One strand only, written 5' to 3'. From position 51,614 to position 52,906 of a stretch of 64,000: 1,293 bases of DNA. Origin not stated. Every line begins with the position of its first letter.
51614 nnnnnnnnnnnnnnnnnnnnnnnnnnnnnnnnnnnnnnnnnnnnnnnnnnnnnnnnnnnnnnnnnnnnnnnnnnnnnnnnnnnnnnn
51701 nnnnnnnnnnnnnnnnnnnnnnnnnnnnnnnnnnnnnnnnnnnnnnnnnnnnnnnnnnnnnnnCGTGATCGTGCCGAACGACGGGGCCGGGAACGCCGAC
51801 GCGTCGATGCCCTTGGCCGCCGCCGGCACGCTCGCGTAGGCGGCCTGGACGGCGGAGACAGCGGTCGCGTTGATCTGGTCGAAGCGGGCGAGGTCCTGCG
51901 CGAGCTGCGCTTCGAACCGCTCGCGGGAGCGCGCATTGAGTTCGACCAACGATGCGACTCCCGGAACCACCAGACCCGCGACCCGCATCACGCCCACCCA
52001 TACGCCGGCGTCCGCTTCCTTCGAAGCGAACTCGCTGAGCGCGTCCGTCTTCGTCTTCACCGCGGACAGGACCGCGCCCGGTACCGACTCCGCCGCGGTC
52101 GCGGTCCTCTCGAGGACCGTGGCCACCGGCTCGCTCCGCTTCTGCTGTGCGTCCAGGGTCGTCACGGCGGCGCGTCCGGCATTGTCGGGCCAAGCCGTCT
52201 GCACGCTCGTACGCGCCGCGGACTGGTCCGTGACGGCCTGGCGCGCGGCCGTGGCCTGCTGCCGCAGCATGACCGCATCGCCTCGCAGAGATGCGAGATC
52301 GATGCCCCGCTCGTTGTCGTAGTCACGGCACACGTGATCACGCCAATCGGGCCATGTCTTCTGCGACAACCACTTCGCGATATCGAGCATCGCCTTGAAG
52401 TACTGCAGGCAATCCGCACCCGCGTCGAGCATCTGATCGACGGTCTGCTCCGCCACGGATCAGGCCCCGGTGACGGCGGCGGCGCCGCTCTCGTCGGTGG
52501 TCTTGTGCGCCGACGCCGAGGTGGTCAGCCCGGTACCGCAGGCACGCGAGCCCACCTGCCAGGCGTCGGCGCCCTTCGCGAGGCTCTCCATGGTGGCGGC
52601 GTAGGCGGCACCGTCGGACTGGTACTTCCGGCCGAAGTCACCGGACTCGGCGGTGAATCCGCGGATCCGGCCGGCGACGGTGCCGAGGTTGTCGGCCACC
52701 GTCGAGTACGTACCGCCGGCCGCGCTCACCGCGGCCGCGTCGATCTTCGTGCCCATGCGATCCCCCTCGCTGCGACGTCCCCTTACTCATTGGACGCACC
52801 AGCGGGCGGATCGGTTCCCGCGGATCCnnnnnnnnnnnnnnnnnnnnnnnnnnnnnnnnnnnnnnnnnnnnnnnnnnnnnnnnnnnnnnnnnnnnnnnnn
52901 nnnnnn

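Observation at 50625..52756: Three-gene operon of a WXG100-sized EspC-like protein, a 546-aa Thr/Pro/Lys-rich helical protein without signal peptide, and a coupled 60-aa ORF, next to the ESX-4-type eccC locus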

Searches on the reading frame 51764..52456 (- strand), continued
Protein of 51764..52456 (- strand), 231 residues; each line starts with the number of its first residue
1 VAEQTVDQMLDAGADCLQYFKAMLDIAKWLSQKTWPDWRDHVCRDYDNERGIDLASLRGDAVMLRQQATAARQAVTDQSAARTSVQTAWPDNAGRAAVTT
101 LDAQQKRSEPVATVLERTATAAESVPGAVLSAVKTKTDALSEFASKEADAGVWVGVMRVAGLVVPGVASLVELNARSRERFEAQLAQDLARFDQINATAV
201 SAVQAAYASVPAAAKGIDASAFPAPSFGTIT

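Call 110: list_cluster_members(proteins=[P0063, P0067, P0053, P0055, P0071, P0098, P0142, P0101, P0057, P0100])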
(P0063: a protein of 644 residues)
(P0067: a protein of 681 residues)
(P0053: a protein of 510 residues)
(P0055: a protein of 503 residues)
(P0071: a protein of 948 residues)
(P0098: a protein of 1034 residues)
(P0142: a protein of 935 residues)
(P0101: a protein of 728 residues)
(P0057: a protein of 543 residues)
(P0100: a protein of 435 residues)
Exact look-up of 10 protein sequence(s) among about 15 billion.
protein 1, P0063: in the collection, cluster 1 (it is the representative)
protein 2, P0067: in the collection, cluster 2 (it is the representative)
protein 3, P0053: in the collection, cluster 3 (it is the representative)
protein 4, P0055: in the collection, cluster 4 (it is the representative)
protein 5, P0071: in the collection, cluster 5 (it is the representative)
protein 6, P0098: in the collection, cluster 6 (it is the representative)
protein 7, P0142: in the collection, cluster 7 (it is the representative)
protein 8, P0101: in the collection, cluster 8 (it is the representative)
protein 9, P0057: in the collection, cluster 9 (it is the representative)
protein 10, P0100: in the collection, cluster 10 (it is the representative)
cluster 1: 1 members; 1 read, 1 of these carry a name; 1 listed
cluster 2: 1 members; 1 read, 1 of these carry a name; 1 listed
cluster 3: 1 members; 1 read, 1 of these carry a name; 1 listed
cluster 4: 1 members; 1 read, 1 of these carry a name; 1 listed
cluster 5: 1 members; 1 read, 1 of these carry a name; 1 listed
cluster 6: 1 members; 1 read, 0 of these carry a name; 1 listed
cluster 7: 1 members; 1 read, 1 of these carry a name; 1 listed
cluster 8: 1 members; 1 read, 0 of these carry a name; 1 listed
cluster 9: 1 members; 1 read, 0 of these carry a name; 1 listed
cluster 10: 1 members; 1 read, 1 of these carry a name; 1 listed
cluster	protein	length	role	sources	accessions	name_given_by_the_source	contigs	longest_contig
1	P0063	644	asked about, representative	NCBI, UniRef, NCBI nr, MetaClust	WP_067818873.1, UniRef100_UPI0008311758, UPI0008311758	hypothetical protein [Nocardia inohanensis] | hypothetical protein n=1 Tax=Nocardia inohanensis TaxID=209246 RepID=UPI0008311758 | status=active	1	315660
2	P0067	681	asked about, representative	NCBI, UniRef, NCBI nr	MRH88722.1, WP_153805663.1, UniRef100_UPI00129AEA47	hypothetical protein GFY24_14930 [Nocardia sp. SYP-A9097] | hypothetical protein n=1 Tax=Nocardia sp. SYP-A9097 TaxID=2663237 RepID=UPI00129AEA47 | hypothetical protein [Nocardia sp. SYP-A9097]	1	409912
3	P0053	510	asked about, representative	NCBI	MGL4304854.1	MAG: hypothetical protein ACRCSF_01765 [Mycobacteriaceae bacterium]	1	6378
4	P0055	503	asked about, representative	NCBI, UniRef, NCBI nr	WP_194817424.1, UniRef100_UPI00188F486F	WXG100 family type VII secretion target [Nocardia sp. XZ_19_385] | WXG100 family type VII secretion target n=1 Tax=Nocardia sp. XZ_19_385 TaxID=2769488 ...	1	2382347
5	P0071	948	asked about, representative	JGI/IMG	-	hypothetical protein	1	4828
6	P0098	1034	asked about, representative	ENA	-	-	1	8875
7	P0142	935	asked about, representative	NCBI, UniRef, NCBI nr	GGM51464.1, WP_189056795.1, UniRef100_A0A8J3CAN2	hypothetical protein GCM10012275_22950 [Longimycelium tulufanense] | WXG100 family type VII secretion target n=1 Tax=Longimycelium tulufanense TaxID=907463 ... | WXG100 family type VII secretion target [Longimycelium tulufanense]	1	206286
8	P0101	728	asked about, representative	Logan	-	-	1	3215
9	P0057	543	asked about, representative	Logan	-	-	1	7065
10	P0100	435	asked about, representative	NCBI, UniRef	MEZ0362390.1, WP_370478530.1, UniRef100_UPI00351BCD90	hypothetical protein ACAG26_01610 [Mycobacterium sp. pUA109] | hypothetical protein n=1 Tax=Mycobacterium sp. pUA109 TaxID=3238982 RepID=UPI00351BCD90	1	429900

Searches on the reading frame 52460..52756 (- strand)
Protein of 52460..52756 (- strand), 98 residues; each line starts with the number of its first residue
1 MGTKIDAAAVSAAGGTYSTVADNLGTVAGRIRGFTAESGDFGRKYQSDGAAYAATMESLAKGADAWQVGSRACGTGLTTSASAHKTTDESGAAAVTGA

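Call 3: search_protein_families(library=pfam, proteins=[window:52460-52756:-], max_evalue=1)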
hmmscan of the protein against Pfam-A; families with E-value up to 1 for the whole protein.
window:52460-52756:- (98 aa): 0 families

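Call 4: search_protein_families(library=ncbifam, proteins=[window:52460-52756:-], max_evalue=1)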
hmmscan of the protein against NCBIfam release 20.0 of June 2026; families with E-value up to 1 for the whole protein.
window:52460-52756:- (98 aa): 0 families

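Call 9: find_homologous_proteins(query=window:52460-52756:-)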
Query window:52460-52756:- (98 aa): 20 proteins with E <= 0.001 among 46 candidates.
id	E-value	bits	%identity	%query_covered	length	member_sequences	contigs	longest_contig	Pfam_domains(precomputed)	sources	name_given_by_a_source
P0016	7.8e-49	181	95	100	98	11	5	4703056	-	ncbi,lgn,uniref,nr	ncbi:hypothetical protein [Tsukamurella paurometabola]|uniref:Excreted virulence factor EspC, type V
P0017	2.1e-47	177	91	100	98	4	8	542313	-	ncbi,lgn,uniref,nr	ncbi:hypothetical protein LB823_21065 [Tsukamurella sp. M9C]|uniref:hypothetical protein n=1 Tax=unc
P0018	2.5e-46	173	90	100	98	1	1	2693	-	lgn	-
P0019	6.6e-46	172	88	100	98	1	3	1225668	-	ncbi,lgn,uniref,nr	ncbi:hypothetical protein [Tsukamurella ocularis]|uniref:hypothetical protein n=1 Tax=Tsukamurella o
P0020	3.1e-45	170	87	100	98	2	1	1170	-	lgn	-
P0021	1.6e-44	168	91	82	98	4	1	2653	-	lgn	-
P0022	9.4e-44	165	88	100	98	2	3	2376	-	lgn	-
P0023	4.0e-43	163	84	100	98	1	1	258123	-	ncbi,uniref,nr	ncbi:hypothetical protein FK529_11700 [Tsukamurella asaccharolytica]|uniref:ESX-1 secretion-associat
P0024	1.3e-42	162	85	100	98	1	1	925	-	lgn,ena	-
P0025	2.8e-42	161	85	100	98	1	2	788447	-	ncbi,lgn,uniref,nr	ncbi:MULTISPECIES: hypothetical protein [Tsukamurella]|uniref:ESX-1 secretion-associated protein n=2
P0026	5.8e-42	160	82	100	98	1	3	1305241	-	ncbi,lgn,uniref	ncbi:hypothetical protein ACXYTP_11205 [Tsukamurella ocularis]|uniref:hypothetical protein n=1 Tax=T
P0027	4.2e-41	157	82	100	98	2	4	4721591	-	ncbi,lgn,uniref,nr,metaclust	ncbi:hypothetical protein AXK56_12040 [Tsukamurella pulmonis]|uniref:Excreted virulence factor EspC,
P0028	1.6e-40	155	79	99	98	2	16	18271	-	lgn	-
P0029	6.0e-40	153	83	100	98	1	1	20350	-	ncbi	-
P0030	2.4e-38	148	80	100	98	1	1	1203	-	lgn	-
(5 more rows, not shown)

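Call 10: search_solved_structures(query=window:52460-52756:-, max_evalue=10)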
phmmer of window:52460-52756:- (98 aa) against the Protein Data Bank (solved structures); distinct sequences matched with E-value up to 10: 1.
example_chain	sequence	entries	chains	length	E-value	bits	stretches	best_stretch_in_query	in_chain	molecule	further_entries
7qhm_M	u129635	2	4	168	0.057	17.4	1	8-82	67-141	Thiamine biosynthesis protein X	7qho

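Call 12: search_protein_families(library=pfam, alignment_id=A2, max_evalue=10)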
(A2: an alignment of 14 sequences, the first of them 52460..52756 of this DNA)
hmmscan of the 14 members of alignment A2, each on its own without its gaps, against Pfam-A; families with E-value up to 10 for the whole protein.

A. member 1, window:52460-52756:- (98 aa): 0 families

B. families by the number of members that match (of 14 scanned): 7 families
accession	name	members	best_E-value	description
PF10824.14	T7SS_ESX_EspC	4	0.025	Excreted virulence factor EspC, type VII ESX diderm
PF06805.18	Lambda_tail_I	2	0.0024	Bacteriophage lambda tail assembly protein I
PF00193.23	Xlink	1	0.013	Extracellular link domain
PF09361.15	Phasin_2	1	0.055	Phasin protein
PF11550.13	IglC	1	0.11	Intracellular growth locus C protein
PF02646.22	RmuC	1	0.17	RmuC family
PF18989.5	DUF5722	1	0.21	Family of unknown function (DUF5722)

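Call 13: search_solved_structures(query=A2, max_evalue=10)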
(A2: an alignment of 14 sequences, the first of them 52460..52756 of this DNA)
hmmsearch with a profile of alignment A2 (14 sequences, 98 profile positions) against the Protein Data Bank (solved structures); distinct sequences matched with E-value up to 10: 2.
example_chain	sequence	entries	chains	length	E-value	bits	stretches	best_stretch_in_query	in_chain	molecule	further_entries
7qhm_M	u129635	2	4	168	0.11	16.2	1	13-83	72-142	Thiamine biosynthesis protein X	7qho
7zkv_A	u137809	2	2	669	5.5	10.7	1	62-94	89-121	Carbon monoxide dehydrogenase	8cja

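Call 69: search_protein_families(library=pfam, alignment_id=A7, max_evalue=1)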
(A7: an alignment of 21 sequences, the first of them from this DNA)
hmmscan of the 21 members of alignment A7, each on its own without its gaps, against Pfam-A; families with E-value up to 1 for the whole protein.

A. member 1, seq(98 aa): 0 families

B. families by the number of members that match (of 21 scanned): 14 families
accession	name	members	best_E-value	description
PF10824.14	T7SS_ESX_EspC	14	2.7e-07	Excreted virulence factor EspC, type VII ESX diderm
PF06013.18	WXG100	2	0.0074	Proteins of 100 residues with WXG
PF23721.1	DUF7162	2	0.031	Family of unknown function (DUF7162)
PF10145.14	PhageMin_Tail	2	0.53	Phage-related minor tail protein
PF25703.1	AcrF31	1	0.00048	Anti-CRISPR protein F31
PF01110.22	CNTF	1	0.0042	Ciliary neurotrophic factor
PF24375.1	DUF7531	1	0.023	Family of unknown function (DUF7531)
PF21848.1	DUF6907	1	0.051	Domain of unknown function (DUF6907)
PF14300.12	DMP19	1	0.1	DMP19-like protein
PF03484.21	B5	1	0.19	tRNA synthetase B5 domain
PF17541.7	TssC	1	0.27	Type VI secretion system, TssC, VipB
PF25487.1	ETR1_N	1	0.32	Ethylene receptor 1-like, N-terminal domain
PF09718.15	Tape_meas_lam_C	1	0.43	Lambda phage tail tape-measure protein (Tape_meas_lam_C)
PF05818.17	TraT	1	0.65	Enterobacterial TraT complement resistance protein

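Call 70: search_solved_structures(query=A7, max_evalue=10, show_alignments=2)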
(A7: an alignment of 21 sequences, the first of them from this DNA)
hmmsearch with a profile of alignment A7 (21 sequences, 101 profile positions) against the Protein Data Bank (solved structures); distinct sequences matched with E-value up to 10: 16.
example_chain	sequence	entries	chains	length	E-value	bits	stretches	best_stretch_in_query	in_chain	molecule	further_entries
8qae_A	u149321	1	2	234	7.8e-05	25.9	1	15-67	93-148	sc-apCC-6-SLLA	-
8a3k_UNK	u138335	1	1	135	0.00021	24.5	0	8-44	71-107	sc-apCC-4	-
9r1j_A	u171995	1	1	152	0.037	17.3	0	8-44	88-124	sc-apCC-4-NR-1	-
3fav_A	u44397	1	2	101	0.16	15.3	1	4-98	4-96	ESAT-6-like protein esxB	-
6j19_B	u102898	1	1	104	0.17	15.2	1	4-98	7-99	ESAT-6-like protein EsxB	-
5epv_A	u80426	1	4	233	0.2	14.9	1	13-62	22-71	Blue-light-activated histidine kinase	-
8qaf_A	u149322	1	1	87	0.2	14.9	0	9-39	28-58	sc-apCC-8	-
6rgn_A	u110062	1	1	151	0.27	14.5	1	45-94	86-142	DUF3120 domain-containing protein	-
2oqg_A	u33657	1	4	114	0.27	14.5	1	12-75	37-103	Possible transcriptional regulator, ArsR family protein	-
1wa8_A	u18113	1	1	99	0.31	14.3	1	4-98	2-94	ESAT-6 LIKE PROTEIN ESXB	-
6g65_A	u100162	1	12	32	0.47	13.7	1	9-35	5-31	CC-Type2-VV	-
6ph4_A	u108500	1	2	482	0.58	13.4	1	13-62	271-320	Blue-light-activated histidine kinase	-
3li8_A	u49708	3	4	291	0.88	12.9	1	62-97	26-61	Hypothetical sensory transduction histidine kinase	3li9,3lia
4i0x_A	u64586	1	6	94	2.1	11.6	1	48-99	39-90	ESAT-6-like protein MAB_3112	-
9g5m_A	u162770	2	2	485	6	10.2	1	56-97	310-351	Amidohydrolase family protein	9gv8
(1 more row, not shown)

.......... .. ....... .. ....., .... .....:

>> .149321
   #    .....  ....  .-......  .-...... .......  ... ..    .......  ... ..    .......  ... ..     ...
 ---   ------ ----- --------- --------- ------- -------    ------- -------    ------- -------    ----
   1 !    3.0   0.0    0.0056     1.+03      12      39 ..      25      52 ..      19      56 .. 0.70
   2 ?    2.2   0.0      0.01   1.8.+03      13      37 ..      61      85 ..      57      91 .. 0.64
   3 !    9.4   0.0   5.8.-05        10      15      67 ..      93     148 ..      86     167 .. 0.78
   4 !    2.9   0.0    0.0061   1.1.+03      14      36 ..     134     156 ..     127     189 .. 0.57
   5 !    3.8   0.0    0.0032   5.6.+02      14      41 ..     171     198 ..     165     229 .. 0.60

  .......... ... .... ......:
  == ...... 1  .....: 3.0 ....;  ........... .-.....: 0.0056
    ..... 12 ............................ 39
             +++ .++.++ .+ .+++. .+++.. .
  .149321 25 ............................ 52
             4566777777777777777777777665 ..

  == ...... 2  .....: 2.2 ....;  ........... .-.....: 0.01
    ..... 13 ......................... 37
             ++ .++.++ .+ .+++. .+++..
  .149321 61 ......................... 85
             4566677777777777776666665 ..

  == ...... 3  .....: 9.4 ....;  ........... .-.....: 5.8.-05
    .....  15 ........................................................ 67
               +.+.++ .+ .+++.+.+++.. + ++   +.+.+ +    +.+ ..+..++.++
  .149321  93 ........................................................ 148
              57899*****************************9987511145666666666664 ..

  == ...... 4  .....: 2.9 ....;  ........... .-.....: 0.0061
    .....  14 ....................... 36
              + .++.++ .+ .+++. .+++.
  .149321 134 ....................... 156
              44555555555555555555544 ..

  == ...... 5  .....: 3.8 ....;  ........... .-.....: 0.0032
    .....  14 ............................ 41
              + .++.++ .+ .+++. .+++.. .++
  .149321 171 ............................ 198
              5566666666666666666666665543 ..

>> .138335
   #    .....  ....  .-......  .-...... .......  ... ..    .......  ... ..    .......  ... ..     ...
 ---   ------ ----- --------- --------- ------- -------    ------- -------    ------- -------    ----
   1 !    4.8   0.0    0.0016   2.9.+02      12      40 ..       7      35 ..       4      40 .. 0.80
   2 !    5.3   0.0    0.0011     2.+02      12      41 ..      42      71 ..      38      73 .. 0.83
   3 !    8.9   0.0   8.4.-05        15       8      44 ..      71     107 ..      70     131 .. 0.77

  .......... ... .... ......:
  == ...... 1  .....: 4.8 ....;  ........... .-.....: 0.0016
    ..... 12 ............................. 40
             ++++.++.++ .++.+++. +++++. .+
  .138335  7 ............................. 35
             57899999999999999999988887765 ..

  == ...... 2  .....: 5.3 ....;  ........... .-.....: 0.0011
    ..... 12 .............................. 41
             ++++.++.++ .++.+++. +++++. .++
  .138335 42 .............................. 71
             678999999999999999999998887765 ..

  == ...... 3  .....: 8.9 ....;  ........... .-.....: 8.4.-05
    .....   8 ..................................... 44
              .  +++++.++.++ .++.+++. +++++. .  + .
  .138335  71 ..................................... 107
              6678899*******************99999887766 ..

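Call 72: predict_structure(alignment_id=A2)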
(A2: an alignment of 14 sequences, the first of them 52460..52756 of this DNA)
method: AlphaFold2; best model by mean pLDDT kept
length: 98 residues; sequences in the alignment: 14
mean_pLDDT: 87.0   pTM: 0.70
mean pLDDT of the five models: 87.0, 57.6, 57.2, 55.1, 55.0
residues with pLDDT >= 90: 52; 70-90: 34; 50-70: 11; < 50: 1
segments of 3 or more residues with pLDDT < 50: none
pLDDT, mean of each block of 10 residues (from residue 1): 73 92 96 89 91 96 97 91 77 64
secondary structure, 60 per line:
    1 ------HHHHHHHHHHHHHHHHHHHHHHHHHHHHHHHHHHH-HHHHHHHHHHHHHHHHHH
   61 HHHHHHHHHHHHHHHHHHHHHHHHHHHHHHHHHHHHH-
elements in order: H7-41 H43-97

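Call 76: fold_search(model_id=the predicted structure, library=pdb)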
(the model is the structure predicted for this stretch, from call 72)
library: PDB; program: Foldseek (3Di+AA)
matches with E <= 10: 104; with E <= 0.001: 0
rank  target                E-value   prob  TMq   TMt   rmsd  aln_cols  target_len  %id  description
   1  3zbh_E                1.2e-01  1.00  0.78  0.83   2.3        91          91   14  Geobacillus thermodenitrificans EsxA crystal form I (released 2012-11-21)
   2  3gvm_C                5.3e-01  0.99  0.71  0.72   3.4        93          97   14  Structure of the homodimeric WXG-100 family protein from Streptococcus agalactiae (released 2010-09-08)
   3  3o9o_B                5.6e-01  0.99  0.71  0.72   3.0        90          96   13  Crystal Structure of GBS1074, an Esat-6 homologue from Group B Streptococcus (released 2010-11-10)
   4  4j10_A                6.0e-01  0.99  0.75  0.83   3.2        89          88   15  The crystal structure of a secreted protein ESXB (SeMet-labeled) from Bacillus anthracis str. Sterne (released 2013-02-13)
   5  4j7k_A                6.0e-01  0.99  0.75  0.81   3.2        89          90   15  The crystal structure of a secreted protein EsxB (Mutant E54Q) from Bacillus anthracis str. Sterne (released 2013-03-06)
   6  4j11_C                6.3e-01  0.99  0.74  0.79   3.2        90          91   14  The crystal structure of a secreted protein ESXB (wild-type, in P21 space group) from Bacillus anthracis str. sterne (released 2013-02-13)
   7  4j7k_C                6.7e-01  0.99  0.73  0.78   3.2        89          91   15  The crystal structure of a secreted protein EsxB (Mutant E54Q) from Bacillus anthracis str. Sterne (released 2013-03-06)
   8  4j41_B                7.5e-01  0.99  0.75  0.84   1.9        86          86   15  The crystal structure of a secreted protein EsxB (Mutant P67A) from Bacillus anthracis str. Sterne (released 2013-02-20)
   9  8qae_C                7.9e-01  0.99  0.61  0.61   4.2        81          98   11  X-ray crystal structure of a de novo designed single-chain antiparallel 6-helix alpha-helical barrel, sc-apCC-6-SLLA (released 2024-07-03)
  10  4j41_A                9.4e-01  0.99  0.75  0.82   1.7        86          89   13  The crystal structure of a secreted protein EsxB (Mutant P67A) from Bacillus anthracis str. Sterne (released 2013-02-20)
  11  9a72_A                9.4e-01  0.99  0.78  0.29   2.0        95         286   13  Integrative model of YFMS-CHEW by crosslinking MS and deep learning (released 2024-09-18)
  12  4j7j_A                9.4e-01  0.98  0.73  0.82   3.2        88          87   15  The crystal structure of a secreted protein EsxB (Mutant G53A) from Bacillus anthracis str. Sterne (released 2013-03-06)
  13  2vs0_B                1.0e+00  0.97  0.67  0.76   2.6        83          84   12  Structural analysis of homodimeric staphylococcal aureus virulence factor EsxA (released 2008-08-26)
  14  4j11_A                1.1e+00  0.98  0.72  0.80   3.2        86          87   13  The crystal structure of a secreted protein ESXB (wild-type, in P21 space group) from Bacillus anthracis str. sterne (released 2013-02-13)
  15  4j41_D                1.2e+00  0.98  0.71  0.81   1.9        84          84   13  The crystal structure of a secreted protein EsxB (Mutant P67A) from Bacillus anthracis str. Sterne (released 2013-02-20)
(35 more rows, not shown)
